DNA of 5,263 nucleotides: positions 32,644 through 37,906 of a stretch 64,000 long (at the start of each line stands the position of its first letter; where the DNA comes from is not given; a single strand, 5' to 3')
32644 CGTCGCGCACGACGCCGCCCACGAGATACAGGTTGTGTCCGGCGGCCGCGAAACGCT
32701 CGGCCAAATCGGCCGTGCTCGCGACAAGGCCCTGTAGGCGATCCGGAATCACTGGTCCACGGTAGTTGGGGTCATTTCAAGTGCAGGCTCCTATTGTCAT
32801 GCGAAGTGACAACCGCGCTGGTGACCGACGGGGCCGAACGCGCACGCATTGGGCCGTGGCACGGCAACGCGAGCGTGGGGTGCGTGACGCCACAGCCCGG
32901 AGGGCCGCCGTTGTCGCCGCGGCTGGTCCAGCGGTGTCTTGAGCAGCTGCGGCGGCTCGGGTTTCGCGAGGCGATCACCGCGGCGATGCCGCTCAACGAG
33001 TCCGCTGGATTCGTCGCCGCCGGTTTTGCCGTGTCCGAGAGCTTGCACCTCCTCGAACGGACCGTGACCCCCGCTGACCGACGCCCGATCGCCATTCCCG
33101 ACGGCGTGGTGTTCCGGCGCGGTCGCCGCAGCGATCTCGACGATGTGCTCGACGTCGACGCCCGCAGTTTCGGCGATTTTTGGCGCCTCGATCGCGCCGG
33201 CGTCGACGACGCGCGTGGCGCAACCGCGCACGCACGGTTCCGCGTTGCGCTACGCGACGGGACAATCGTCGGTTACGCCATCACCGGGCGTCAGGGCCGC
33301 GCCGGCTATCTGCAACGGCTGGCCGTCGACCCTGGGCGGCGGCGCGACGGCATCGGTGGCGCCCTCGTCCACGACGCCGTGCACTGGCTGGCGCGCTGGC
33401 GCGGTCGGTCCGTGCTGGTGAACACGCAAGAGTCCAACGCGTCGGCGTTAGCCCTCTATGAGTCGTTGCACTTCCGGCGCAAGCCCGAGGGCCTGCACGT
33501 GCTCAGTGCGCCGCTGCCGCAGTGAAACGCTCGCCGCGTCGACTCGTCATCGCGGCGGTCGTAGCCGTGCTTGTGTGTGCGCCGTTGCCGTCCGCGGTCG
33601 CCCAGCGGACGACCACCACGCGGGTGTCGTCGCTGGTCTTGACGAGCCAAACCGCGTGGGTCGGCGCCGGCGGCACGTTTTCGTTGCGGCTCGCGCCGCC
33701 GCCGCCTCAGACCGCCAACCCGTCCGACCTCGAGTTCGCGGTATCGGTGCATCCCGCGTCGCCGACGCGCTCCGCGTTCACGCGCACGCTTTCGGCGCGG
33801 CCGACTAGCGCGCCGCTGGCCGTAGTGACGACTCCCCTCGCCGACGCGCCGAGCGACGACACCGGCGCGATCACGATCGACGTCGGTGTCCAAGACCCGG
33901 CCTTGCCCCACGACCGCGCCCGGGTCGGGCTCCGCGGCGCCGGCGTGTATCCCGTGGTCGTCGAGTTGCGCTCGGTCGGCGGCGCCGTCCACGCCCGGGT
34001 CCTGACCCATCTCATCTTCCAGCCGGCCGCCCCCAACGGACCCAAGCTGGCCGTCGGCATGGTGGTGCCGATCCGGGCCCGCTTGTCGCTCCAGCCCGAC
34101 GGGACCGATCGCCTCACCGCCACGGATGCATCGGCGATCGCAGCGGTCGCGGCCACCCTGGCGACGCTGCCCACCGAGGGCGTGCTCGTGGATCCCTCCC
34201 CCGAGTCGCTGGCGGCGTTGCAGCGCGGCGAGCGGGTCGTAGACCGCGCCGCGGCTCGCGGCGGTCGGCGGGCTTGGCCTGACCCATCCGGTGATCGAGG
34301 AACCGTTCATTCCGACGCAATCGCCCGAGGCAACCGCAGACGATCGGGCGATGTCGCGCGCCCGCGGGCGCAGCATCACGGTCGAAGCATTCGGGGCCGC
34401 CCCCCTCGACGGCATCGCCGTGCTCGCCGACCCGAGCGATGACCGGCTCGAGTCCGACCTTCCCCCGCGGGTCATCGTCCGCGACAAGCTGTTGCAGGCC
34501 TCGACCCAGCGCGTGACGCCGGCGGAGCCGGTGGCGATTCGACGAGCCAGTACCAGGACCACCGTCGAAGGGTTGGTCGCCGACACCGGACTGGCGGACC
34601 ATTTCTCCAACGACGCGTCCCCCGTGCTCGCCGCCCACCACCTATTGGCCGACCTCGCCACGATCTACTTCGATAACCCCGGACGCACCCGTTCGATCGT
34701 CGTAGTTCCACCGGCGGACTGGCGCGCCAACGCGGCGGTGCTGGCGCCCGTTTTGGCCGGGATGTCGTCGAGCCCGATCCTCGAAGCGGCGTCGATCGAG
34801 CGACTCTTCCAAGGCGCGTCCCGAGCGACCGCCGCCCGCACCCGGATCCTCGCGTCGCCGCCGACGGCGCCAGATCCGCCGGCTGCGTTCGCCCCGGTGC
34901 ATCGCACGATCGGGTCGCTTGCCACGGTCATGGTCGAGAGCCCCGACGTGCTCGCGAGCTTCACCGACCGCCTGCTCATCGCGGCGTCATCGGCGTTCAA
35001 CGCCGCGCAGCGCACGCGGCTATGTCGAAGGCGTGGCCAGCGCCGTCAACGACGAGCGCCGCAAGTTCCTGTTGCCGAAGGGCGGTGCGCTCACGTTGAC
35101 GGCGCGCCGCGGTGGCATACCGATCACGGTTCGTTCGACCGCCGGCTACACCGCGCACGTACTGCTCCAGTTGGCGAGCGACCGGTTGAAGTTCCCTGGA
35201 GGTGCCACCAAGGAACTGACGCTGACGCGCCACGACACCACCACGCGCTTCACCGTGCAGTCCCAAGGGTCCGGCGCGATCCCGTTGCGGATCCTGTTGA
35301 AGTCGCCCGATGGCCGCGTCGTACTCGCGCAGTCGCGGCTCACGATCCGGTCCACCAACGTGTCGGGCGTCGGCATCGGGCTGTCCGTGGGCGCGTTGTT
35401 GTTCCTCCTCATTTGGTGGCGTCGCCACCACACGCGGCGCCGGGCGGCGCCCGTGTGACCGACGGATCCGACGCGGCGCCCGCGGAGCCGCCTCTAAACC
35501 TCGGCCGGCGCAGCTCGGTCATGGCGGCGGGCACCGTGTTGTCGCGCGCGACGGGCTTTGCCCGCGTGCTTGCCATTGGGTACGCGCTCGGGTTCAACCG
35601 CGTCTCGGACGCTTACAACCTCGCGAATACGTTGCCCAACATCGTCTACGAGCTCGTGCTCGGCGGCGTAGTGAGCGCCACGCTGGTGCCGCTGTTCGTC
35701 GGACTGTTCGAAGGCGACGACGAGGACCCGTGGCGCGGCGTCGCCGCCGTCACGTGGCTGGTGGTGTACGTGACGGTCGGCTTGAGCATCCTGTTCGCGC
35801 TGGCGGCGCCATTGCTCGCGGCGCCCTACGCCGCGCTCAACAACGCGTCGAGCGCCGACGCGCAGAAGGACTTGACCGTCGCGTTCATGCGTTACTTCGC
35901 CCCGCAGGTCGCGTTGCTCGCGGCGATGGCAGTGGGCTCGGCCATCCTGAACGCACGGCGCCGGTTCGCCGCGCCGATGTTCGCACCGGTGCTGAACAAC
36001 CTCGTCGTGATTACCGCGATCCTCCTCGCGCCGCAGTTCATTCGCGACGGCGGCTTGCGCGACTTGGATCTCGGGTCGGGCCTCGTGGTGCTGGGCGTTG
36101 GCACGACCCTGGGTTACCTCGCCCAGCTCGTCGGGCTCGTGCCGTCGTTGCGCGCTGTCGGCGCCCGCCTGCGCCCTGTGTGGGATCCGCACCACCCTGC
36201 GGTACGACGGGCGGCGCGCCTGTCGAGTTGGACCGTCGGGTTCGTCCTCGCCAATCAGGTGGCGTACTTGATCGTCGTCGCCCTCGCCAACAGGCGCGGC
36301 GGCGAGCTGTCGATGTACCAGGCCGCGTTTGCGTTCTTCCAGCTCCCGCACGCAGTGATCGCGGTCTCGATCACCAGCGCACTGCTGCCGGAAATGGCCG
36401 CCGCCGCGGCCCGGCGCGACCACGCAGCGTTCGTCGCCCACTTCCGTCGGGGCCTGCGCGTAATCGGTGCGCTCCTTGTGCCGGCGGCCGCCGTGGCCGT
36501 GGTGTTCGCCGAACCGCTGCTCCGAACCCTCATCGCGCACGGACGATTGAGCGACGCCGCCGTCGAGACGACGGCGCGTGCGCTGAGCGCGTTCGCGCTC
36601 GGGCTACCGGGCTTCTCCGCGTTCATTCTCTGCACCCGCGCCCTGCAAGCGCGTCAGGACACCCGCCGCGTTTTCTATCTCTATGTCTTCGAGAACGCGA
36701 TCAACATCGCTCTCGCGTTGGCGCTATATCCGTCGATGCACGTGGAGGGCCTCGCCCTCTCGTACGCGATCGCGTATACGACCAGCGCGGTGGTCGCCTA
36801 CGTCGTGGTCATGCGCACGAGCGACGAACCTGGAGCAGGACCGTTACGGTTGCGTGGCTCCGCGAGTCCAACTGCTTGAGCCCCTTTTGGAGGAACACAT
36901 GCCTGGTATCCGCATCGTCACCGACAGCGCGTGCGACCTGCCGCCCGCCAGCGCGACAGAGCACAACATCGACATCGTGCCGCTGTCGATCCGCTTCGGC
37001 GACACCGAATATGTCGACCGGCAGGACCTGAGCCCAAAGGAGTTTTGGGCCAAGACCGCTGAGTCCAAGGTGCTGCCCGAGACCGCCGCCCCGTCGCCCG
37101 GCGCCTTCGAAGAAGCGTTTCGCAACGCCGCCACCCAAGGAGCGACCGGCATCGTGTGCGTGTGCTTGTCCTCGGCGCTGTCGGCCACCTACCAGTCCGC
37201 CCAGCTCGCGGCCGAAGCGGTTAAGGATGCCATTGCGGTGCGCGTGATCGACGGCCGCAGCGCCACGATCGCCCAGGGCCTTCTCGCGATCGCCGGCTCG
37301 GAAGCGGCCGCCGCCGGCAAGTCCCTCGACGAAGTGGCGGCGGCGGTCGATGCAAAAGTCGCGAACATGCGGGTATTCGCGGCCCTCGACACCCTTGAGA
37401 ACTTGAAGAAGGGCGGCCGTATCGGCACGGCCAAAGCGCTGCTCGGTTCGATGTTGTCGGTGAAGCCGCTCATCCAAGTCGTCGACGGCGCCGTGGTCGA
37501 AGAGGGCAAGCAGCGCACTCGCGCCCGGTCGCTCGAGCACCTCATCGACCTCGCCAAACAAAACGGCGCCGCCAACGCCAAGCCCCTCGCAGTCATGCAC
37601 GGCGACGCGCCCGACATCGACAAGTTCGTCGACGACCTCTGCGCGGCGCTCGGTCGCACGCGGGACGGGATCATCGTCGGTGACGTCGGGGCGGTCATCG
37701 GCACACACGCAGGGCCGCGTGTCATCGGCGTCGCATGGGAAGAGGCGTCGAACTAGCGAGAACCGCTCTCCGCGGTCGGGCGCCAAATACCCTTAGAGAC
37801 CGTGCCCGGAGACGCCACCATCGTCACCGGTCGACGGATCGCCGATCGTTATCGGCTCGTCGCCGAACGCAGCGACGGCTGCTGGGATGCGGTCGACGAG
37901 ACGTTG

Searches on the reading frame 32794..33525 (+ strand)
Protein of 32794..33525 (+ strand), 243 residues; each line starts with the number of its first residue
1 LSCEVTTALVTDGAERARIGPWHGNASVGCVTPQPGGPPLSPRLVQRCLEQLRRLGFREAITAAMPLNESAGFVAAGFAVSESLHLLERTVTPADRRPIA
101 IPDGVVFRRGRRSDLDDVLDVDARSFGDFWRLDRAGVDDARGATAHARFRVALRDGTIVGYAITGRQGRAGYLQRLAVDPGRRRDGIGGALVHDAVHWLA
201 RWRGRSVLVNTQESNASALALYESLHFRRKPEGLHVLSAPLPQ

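Call 67: search_protein_families(library=pfam, proteins=[window:32794-33525:+], max_evalue=0.00001)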
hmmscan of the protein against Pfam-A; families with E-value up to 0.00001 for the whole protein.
window:32794-33525:+ (243 aa): 4 families
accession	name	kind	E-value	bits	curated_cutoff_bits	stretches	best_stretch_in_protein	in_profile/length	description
PF00583.31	Acetyltransf_1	-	3.5e-16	60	20.7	1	124-227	10-116/116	Acetyltransferase (GNAT) family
PF13508.13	Acetyltransf_7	-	8.6e-13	48.9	27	1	147-228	3-83/84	Acetyltransferase (GNAT) domain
PF08445.16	FR47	-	6.8e-08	32.8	22.1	1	170-230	21-80/86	FR47-like protein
PF13673.13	Acetyltransf_10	-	1.4e-07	32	23.6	1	146-229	30-109/128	Acetyltransferase (GNAT) domain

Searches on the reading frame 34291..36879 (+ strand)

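Call 67: search_protein_families(library=pfam, proteins=[window:34291-36879:+], max_evalue=0.00001)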
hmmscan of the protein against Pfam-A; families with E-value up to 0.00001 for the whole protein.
window:34291-36879:+ (862 aa): 3 families
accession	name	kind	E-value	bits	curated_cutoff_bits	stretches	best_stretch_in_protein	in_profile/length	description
PF03023.19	MurJ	-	9.3e-75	252.4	27.4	1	431-842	3-401/451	Lipid II flippase MurJ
PF01554.23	MatE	-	4e-10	40.1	24.9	1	655-809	9-159/161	MatE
PF13440.11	Polysacc_synt_3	-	1.1e-06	28.5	23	1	487-748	50-284/293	Polysaccharide biosynthesis protein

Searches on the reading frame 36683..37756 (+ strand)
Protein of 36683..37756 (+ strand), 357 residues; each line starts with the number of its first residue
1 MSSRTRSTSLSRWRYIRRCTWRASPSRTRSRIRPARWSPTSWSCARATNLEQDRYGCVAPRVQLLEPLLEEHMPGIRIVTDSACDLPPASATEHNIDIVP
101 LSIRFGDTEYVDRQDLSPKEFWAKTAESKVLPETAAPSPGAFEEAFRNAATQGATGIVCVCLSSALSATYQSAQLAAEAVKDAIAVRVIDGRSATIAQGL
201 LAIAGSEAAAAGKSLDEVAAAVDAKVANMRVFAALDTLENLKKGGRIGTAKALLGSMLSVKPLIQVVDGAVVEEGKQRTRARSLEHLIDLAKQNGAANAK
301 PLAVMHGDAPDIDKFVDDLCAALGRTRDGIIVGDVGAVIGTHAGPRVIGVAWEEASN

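Call 67: search_protein_families(library=pfam, proteins=[window:36683-37756:+], max_evalue=0.00001)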
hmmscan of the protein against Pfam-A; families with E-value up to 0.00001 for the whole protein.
window:36683-37756:+ (357 aa): 1 family
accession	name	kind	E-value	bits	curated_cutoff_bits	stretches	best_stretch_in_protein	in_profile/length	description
PF02645.21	DegV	-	3.5e-81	273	27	1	76-354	2-279/280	Uncharacterised protein, DegV family COG1307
